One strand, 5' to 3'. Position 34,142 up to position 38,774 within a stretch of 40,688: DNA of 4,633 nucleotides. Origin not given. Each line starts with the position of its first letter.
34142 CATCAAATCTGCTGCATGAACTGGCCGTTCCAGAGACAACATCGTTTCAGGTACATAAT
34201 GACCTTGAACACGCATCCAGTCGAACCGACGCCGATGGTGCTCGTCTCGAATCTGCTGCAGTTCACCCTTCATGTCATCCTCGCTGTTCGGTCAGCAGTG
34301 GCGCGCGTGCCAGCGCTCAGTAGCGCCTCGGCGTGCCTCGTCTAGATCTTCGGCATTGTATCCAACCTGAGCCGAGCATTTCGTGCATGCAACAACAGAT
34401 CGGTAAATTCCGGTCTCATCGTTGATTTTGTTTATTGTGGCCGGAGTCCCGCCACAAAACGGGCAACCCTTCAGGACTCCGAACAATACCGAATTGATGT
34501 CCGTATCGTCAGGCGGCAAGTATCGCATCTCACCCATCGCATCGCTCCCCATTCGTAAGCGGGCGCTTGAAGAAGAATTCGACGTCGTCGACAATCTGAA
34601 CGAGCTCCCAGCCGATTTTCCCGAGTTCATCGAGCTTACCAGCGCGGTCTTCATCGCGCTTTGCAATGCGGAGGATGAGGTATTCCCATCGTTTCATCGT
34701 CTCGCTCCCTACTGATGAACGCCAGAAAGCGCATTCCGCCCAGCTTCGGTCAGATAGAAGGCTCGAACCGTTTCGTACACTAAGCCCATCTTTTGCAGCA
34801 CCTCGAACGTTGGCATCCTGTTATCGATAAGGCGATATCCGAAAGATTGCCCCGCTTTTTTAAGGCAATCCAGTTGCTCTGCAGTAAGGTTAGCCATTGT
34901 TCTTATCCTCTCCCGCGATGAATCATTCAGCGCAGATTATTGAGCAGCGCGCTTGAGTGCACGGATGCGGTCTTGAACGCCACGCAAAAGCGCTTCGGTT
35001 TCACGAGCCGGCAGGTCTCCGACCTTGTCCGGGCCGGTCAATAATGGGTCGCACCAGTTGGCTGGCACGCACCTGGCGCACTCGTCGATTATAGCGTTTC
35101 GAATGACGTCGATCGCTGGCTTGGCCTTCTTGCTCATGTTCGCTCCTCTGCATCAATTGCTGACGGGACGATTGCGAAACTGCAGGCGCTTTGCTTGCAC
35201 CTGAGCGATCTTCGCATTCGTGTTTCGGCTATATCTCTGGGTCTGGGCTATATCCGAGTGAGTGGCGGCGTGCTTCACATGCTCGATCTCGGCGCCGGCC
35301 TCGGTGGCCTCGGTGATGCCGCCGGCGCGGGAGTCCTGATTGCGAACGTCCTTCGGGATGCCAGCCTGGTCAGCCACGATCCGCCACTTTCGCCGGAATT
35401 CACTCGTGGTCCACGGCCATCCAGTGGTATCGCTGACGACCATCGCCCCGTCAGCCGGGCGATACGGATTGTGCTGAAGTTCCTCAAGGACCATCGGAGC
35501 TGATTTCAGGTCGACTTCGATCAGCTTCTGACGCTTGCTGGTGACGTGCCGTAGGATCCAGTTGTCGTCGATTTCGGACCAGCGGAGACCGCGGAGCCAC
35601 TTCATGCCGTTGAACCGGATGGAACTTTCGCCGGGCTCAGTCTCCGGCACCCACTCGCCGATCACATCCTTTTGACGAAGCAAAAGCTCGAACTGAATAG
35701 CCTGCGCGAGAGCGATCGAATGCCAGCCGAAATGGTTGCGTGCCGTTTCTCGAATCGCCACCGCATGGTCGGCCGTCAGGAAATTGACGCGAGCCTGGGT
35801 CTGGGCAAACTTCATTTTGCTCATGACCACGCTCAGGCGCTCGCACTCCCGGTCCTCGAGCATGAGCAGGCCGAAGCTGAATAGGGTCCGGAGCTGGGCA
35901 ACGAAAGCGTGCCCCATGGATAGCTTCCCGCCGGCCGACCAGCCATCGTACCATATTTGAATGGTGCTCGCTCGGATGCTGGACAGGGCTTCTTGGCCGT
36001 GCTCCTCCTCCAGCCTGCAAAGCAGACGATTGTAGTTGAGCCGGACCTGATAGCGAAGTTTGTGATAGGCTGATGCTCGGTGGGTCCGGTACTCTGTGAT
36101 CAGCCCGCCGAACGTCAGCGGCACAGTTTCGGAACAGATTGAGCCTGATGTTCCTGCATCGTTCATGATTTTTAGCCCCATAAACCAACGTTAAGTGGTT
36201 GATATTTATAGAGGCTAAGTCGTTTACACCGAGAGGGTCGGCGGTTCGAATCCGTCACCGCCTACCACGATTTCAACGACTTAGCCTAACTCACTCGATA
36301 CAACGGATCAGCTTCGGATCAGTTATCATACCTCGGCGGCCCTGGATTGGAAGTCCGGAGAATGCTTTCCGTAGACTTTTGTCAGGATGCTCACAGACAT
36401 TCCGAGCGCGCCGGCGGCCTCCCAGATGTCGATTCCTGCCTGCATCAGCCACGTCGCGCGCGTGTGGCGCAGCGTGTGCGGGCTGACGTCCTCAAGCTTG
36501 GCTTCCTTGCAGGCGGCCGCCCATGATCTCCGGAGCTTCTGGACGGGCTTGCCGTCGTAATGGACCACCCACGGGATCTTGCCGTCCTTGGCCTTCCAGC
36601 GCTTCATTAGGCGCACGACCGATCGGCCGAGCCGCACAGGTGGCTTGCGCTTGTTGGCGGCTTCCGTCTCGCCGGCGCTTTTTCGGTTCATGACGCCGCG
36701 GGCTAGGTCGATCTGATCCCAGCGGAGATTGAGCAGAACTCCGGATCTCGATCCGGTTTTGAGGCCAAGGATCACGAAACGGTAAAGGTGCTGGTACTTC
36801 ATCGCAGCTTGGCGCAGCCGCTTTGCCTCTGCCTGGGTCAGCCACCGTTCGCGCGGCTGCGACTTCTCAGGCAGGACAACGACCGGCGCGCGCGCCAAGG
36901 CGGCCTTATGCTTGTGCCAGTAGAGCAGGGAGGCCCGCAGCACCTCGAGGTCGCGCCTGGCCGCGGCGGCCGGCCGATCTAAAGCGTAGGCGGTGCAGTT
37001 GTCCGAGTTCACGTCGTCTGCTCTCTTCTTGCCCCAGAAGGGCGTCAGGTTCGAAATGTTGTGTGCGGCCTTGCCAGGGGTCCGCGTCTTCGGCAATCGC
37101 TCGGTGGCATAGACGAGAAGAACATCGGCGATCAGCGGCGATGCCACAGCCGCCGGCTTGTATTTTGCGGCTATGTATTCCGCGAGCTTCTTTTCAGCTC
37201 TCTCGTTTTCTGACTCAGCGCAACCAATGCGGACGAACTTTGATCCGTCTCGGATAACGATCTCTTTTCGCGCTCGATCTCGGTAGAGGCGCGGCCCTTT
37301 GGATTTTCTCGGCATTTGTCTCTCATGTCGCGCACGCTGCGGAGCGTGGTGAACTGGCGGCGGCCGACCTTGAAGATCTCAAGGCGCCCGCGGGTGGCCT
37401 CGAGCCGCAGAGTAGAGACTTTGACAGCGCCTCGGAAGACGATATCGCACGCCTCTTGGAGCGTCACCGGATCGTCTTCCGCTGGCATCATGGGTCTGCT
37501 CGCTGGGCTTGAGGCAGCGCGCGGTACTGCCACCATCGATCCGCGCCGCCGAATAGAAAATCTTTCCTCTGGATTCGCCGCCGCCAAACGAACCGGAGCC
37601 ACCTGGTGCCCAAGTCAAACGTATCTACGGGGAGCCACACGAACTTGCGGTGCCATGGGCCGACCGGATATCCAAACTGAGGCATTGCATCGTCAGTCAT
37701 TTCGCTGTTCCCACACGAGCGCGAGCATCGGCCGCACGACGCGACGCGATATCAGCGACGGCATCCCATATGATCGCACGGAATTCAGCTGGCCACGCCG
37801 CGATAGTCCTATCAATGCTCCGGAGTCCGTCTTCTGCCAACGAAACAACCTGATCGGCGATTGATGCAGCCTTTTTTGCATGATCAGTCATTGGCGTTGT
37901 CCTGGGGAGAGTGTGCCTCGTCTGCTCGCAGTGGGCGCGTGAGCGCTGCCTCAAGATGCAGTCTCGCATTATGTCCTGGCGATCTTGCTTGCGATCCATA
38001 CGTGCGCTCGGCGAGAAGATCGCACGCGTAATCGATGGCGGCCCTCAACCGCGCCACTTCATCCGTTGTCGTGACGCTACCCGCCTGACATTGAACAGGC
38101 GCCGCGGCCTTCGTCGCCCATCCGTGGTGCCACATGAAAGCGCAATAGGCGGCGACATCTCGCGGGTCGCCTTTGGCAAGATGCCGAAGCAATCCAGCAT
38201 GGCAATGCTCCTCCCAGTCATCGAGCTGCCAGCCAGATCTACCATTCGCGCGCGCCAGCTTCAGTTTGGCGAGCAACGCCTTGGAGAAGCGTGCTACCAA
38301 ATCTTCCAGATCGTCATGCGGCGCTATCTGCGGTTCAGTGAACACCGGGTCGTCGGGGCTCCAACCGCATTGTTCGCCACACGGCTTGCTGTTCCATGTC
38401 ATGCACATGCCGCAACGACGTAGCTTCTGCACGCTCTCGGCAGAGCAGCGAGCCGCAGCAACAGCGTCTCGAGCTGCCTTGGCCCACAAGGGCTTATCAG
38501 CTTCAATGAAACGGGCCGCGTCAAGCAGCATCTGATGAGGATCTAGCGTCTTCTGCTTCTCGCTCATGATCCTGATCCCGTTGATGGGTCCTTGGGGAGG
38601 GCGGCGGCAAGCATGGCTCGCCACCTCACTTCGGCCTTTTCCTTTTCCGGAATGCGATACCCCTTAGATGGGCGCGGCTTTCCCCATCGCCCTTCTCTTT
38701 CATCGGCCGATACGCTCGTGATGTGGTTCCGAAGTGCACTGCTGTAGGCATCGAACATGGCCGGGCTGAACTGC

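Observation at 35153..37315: Two complete tyrosine integrases in tandem, flanking a single tRNA-Val(TAC)-like att fragment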

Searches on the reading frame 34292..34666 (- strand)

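Call 11: search_protein_families(library=phrogs, proteins=[window:34292-34666:-], max_evalue=0.001)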
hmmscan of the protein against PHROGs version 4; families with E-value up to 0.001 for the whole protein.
window:34292-34666:- (124 aa): 1 family
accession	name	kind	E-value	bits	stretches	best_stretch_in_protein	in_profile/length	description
phrog_599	-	moron, auxiliary metabolic gene and host takeover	2.3e-08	35.5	1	58-122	67-126/262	Lar-like restriction alleviation protein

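Call 90: search_protein_families(library=padloc, proteins=[window:34292-34666:-], max_evalue=0.001)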
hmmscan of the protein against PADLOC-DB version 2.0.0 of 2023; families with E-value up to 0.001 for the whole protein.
window:34292-34666:- (124 aa): 0 families

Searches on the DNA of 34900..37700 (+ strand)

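Call 5: search_rna_families(source=window, start=35900, end=36600, threshold=evalue, max_evalue=10, show_alignments=3)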
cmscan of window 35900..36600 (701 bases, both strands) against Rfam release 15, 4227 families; matches with E-value up to 10: 5.
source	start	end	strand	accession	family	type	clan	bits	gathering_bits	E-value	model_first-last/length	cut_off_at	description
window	36193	36264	+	RF00005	tRNA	Gene; tRNA;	CL00001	18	29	0.7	1-71/71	no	tRNA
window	36215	36260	-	RF04351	Plastid-psbl-rps4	Cis-reg;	-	16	68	2.1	1-53/53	no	Plastid-psbl-rps4 3UTR RNA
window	36020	36072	+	RF00288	snoZ30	Gene; snRNA; snoRNA; CD-box;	-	14.3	50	9.8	1-97/97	no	Z30 small nucleolar RNA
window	36210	36262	+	RF01686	Acido-1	Gene; sRNA;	-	13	50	8.9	1-64/64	no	Acido-1 RNA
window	36201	36236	-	RF02171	RFPL3-AS1_1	Gene; lncRNA;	-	11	70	5.5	53-88/88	no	RFPL3 antisense RNA 1 conserved region 1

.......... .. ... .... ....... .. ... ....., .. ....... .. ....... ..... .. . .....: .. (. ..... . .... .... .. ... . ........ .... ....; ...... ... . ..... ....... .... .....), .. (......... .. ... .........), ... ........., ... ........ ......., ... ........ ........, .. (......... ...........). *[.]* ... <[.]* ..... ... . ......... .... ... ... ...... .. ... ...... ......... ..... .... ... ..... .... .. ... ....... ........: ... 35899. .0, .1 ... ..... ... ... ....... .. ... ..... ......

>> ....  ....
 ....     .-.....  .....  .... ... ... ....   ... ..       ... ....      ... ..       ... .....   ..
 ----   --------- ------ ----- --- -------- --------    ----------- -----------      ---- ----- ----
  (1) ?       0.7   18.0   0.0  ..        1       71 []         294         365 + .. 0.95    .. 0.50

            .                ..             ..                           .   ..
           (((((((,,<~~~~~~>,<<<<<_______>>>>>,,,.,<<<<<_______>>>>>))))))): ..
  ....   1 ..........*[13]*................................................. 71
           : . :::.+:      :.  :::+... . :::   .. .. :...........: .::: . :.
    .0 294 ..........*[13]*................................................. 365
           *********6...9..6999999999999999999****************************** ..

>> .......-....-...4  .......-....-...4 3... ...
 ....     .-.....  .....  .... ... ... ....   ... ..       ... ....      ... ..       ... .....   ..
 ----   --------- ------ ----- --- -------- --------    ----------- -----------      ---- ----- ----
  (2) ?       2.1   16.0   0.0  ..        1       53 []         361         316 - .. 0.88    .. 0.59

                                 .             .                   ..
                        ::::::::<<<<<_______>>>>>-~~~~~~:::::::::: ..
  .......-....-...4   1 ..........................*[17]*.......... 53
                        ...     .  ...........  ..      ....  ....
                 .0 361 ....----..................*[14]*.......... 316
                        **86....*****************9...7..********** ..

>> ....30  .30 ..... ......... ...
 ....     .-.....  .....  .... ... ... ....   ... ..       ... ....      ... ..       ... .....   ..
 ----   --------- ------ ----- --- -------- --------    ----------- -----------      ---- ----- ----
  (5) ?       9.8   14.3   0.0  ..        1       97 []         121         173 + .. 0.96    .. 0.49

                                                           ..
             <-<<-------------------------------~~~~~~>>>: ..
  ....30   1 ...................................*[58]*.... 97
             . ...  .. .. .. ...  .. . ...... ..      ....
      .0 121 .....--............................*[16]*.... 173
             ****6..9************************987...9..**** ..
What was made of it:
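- Checked: Rfam's tRNA model aligns only the 3' half, at 18 bits, below threshold (call 5).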

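Call 8: search_dna_similar(query=window:34900-37700:+, collection=phages, mode=near)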
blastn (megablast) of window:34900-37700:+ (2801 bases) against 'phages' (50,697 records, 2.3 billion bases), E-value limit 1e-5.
No match.
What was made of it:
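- Tried and rejected: Similarity to GenBank phages at DNA level: none (call 8).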

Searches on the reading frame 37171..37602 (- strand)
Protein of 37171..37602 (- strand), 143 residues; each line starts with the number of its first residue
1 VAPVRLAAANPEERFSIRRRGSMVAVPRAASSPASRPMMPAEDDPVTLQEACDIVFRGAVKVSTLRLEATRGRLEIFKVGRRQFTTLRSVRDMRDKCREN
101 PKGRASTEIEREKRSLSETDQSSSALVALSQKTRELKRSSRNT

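Call 7: search_protein_families(library=pfam, proteins=[window:37171-37602:-], max_evalue=0.01)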
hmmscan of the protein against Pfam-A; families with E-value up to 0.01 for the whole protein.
window:37171-37602:- (143 aa): 0 families

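Call 11: search_protein_families(library=phrogs, proteins=[window:37171-37602:-], max_evalue=0.001)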
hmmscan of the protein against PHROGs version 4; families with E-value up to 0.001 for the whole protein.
window:37171-37602:- (143 aa): 0 families
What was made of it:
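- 37171..37602 (-): Xis-like gene. Its 3' end overlaps the IntA start by 145 nt. No Pfam or PHROG hit (calls 7, 11).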

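Call 12: search_protein_families(library=ncbifam, proteins=[window:37171-37602:-], max_evalue=0.01)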
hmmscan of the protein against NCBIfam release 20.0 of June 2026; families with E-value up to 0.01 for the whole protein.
window:37171-37602:- (143 aa): 0 families

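Call 73: search_protein_families(library=pfam, proteins=[window:37171-37602:-], max_evalue=1)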
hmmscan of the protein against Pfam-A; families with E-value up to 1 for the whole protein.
window:37171-37602:- (143 aa): 0 families

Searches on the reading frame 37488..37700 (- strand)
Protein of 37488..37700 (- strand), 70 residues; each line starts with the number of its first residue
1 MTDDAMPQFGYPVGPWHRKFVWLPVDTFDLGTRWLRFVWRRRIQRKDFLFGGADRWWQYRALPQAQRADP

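Call 7: search_protein_families(library=pfam, proteins=[window:37488-37700:-], max_evalue=0.01)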
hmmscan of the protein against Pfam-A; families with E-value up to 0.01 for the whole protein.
window:37488-37700:- (70 aa): 0 families

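Call 11: search_protein_families(library=phrogs, proteins=[window:37488-37700:-], max_evalue=0.001)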
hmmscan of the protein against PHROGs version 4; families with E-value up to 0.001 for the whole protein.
window:37488-37700:- (70 aa): 3 families
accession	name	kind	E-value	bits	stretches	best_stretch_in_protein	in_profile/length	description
phrog_14828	-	unknown function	3.1e-16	60.7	1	6-60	50-104/112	-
phrog_18133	-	unknown function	1.6e-13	51.6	1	1-59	9-67/71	-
phrog_10835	-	unknown function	0.00061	21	1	13-59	6-53/56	-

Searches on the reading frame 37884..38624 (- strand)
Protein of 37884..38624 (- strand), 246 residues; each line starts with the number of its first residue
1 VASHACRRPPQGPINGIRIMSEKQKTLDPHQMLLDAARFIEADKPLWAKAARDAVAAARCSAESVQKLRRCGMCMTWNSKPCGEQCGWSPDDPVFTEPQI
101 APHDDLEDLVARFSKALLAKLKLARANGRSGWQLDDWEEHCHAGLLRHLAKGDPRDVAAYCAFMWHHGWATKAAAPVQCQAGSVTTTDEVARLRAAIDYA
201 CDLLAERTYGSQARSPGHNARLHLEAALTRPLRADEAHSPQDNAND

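Call 11: search_protein_families(library=phrogs, proteins=[window:37884-38624:-], max_evalue=0.001)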
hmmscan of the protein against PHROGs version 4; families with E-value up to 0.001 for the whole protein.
window:37884-38624:- (246 aa): 7 families
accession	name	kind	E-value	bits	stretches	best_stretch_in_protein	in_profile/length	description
phrog_4838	-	unknown function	1.6e-19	71.7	1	102-184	111-195/234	-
phrog_16519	-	unknown function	3.3e-19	70.3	1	47-178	70-210/324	-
phrog_34459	-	unknown function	1.9e-11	44.3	1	105-191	210-300/497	-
phrog_8298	-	unknown function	4.4e-06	27.7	1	107-167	38-100/107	-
phrog_8209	-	unknown function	1.2e-05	26.6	1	103-175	75-150/272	-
phrog_16645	-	unknown function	1.4e-05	26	1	109-175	18-86/227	-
phrog_5040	-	unknown function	0.00039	21.3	1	104-213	28-140/150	-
